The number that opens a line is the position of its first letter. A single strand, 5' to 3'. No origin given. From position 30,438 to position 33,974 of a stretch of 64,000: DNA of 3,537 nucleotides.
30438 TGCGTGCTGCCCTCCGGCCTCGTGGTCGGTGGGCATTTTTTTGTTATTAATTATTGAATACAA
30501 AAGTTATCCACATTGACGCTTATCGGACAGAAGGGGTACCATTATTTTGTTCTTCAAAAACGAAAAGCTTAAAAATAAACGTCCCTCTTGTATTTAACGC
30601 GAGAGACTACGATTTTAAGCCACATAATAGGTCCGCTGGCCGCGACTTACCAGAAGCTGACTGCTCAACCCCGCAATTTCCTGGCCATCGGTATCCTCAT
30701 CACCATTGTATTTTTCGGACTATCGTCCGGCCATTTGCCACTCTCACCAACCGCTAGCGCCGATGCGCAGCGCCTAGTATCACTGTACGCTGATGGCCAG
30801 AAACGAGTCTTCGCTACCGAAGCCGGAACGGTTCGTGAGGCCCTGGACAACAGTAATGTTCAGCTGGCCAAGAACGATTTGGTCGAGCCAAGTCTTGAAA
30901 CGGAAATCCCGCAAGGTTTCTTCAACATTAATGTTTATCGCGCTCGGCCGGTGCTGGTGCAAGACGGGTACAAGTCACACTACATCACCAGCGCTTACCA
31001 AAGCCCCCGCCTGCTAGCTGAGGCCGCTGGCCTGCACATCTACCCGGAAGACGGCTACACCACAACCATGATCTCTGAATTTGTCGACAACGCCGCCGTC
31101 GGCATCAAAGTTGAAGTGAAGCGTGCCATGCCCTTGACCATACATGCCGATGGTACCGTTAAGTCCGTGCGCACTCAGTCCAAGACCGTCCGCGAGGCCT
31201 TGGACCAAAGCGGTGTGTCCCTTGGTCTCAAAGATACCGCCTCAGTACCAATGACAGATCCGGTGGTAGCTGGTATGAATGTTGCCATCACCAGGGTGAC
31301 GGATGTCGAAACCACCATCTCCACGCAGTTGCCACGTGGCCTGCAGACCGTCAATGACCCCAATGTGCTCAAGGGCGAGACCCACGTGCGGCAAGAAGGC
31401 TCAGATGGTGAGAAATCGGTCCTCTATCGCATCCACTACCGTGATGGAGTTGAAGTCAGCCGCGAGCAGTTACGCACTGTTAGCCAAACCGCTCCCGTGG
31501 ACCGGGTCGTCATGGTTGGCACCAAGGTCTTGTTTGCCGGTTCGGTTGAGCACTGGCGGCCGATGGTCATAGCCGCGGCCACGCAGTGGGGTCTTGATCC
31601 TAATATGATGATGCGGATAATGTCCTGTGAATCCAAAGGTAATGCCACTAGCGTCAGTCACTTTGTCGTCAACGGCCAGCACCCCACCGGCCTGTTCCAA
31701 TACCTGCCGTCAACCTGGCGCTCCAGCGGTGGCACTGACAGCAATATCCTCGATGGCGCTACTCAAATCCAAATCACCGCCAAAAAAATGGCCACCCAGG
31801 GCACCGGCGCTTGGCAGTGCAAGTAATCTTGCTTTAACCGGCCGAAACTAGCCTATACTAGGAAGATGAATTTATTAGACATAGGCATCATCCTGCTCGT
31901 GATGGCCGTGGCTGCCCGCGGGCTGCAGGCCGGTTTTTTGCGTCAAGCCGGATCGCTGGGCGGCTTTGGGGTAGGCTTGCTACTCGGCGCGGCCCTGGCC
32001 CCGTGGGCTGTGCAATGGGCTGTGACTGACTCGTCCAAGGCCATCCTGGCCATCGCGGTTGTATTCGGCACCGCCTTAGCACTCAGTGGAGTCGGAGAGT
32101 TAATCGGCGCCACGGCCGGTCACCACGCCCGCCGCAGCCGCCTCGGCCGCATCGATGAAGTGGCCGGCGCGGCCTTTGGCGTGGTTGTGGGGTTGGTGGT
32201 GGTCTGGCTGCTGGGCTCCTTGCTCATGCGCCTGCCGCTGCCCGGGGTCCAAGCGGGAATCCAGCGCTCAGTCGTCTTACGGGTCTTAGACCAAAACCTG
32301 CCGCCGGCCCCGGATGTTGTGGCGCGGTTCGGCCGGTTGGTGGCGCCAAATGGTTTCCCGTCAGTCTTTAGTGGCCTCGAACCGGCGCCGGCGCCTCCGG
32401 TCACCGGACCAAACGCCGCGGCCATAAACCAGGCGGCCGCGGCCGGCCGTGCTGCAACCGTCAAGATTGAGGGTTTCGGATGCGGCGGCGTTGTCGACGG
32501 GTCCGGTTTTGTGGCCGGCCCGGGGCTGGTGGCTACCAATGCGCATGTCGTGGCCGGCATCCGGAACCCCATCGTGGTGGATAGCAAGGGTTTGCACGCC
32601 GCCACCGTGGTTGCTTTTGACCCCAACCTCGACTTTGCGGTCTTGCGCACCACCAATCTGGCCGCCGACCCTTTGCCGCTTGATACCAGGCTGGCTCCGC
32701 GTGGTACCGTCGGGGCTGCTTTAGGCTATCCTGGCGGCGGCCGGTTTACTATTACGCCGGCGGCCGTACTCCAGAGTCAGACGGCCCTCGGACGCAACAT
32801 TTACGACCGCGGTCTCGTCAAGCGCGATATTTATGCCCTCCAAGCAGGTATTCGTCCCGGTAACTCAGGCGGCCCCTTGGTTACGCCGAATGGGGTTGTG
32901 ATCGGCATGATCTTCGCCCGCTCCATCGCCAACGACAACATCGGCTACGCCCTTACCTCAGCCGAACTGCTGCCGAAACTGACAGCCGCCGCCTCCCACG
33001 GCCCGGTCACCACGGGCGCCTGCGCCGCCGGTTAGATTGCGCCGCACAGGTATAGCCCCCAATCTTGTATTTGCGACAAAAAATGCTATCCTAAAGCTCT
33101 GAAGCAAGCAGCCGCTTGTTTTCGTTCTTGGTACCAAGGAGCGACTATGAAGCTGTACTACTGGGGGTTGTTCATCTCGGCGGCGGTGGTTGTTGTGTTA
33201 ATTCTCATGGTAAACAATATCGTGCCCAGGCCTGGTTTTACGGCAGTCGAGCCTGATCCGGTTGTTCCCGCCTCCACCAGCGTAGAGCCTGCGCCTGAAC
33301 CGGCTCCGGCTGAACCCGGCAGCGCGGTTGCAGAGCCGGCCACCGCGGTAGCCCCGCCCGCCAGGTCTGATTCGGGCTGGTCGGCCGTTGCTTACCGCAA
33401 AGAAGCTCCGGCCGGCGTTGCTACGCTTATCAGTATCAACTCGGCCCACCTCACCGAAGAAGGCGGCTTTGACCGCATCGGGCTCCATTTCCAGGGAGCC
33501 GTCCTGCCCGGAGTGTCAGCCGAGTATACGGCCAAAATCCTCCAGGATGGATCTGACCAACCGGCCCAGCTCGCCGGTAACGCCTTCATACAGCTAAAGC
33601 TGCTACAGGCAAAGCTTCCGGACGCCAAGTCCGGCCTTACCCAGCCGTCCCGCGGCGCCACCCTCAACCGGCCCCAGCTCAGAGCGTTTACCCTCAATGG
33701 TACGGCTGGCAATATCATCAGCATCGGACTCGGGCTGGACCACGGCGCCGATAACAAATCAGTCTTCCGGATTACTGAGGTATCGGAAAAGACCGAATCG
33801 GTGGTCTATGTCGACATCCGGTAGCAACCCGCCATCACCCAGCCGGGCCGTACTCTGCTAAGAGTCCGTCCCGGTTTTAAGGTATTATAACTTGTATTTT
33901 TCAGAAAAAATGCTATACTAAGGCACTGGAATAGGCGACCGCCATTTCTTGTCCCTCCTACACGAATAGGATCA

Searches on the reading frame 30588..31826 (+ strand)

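Call 51: search_protein_families(library=pfam, proteins=[window:30588-31826:+], max_evalue=0.01)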
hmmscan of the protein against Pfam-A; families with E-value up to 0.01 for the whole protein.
window:30588-31826:+ (412 aa): 4 families
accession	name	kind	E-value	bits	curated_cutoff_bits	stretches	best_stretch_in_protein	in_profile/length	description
PF03990.20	DUF348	-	2.9e-20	72.1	24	2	64-104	1-41/41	G5-linked-Ubiquitin-like domain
PF07501.17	G5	-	9.4e-19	67.9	23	1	241-313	3-75/75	G5 domain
PF06737.19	Transglycosylas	-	1.1e-06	29.6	27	1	343-410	9-75/77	Transglycosylase-like domain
PF01464.25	SLT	-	2.6e-06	27.4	21.3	1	326-402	2-77/117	Transglycosylase SLT domain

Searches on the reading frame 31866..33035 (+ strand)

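Call 51: search_protein_families(library=pfam, proteins=[window:31866-33035:+], max_evalue=0.01)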
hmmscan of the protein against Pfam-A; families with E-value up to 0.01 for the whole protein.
window:31866-33035:+ (389 aa): 3 families
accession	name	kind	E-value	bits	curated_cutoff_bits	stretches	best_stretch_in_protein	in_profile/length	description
PF13365.12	Trypsin_2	-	9.4e-21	75.5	27.6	1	212-348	1-144/144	Trypsin-like peptidase domain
PF02674.22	Colicin_V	-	4.3e-19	69.4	29.3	1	4-144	1-142/144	Colicin V production protein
PF00089.32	Trypsin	-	2.6e-07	31.1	20.6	1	213-353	28-200/220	Trypsin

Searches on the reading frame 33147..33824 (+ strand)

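Call 51: search_protein_families(library=pfam, proteins=[window:33147-33824:+], max_evalue=0.01)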
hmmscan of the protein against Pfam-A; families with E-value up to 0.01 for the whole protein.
window:33147-33824:+ (225 aa): 1 family
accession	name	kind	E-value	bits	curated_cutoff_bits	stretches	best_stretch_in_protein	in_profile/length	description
PF24837.1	AMIN-like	-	1.5e-11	44.9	27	1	104-224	10-127/129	AMIN-like domain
